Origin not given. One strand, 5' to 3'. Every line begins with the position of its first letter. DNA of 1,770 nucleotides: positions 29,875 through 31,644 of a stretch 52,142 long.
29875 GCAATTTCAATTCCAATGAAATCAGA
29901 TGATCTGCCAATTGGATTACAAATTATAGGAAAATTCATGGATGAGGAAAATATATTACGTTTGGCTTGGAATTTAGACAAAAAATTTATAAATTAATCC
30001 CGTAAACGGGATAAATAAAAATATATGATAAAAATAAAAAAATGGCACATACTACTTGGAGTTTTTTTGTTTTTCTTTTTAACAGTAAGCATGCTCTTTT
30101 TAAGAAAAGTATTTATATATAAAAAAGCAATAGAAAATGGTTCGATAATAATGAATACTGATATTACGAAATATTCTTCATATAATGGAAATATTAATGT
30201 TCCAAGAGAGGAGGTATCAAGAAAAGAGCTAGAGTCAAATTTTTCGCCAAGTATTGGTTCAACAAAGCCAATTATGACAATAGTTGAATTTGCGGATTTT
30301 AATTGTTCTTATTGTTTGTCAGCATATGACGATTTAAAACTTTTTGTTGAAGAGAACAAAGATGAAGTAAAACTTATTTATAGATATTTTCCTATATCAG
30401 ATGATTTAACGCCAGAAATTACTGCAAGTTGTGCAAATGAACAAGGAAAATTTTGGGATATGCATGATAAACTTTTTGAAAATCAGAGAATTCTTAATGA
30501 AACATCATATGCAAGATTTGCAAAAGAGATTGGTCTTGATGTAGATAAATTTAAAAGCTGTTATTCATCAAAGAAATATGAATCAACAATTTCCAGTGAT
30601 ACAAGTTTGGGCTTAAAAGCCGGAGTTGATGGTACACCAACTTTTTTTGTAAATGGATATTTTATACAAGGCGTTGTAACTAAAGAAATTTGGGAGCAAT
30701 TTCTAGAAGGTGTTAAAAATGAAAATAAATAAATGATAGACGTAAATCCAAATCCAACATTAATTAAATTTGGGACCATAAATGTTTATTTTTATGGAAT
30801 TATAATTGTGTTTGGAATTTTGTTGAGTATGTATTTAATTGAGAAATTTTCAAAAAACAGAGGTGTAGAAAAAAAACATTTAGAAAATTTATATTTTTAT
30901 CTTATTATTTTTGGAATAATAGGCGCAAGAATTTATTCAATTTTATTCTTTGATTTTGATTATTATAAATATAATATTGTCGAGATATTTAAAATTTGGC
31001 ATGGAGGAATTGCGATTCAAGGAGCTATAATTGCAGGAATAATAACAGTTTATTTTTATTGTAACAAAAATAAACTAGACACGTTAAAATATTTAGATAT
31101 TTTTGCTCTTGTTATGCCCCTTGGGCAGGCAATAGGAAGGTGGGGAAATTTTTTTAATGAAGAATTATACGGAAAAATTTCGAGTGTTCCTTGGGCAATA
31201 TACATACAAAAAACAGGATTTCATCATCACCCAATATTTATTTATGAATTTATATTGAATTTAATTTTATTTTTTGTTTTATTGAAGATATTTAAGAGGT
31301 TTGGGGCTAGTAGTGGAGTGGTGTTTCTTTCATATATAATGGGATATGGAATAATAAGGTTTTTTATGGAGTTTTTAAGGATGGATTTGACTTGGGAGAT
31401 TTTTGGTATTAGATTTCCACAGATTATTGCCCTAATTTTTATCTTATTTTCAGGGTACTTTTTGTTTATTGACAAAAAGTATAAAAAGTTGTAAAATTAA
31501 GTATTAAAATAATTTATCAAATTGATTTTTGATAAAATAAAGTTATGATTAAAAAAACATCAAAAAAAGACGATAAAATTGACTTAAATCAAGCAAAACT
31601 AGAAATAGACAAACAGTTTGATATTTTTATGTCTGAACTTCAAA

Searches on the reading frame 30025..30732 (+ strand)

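Call 9: search_protein_families(library=pfam, proteins=[window:30025-30732:+], max_evalue=0.001)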
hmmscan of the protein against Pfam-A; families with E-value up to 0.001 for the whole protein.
window:30025-30732:+ (235 aa): 3 families
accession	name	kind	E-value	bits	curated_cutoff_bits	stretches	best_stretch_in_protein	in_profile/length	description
PF13462.12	Thioredoxin_4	-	1.9e-22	80.7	23.2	1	74-228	5-164/165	Thioredoxin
PF01323.26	DSBA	-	2.8e-19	70.1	25.6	2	139-218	101-181/191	DSBA-like thioredoxin domain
PF13743.12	Thioredoxin_5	-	0.00022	21.4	27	1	149-209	102-163/186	Thioredoxin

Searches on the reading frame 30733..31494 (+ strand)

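Call 9: search_protein_families(library=pfam, proteins=[window:30733-31494:+], max_evalue=0.001)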
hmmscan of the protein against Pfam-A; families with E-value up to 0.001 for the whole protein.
window:30733-31494:+ (253 aa): 1 family
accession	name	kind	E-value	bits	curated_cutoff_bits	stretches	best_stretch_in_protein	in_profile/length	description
PF01790.23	LGT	-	2e-66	224.2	24.9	1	8-245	1-239/240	Prolipoprotein diacylglyceryl transferase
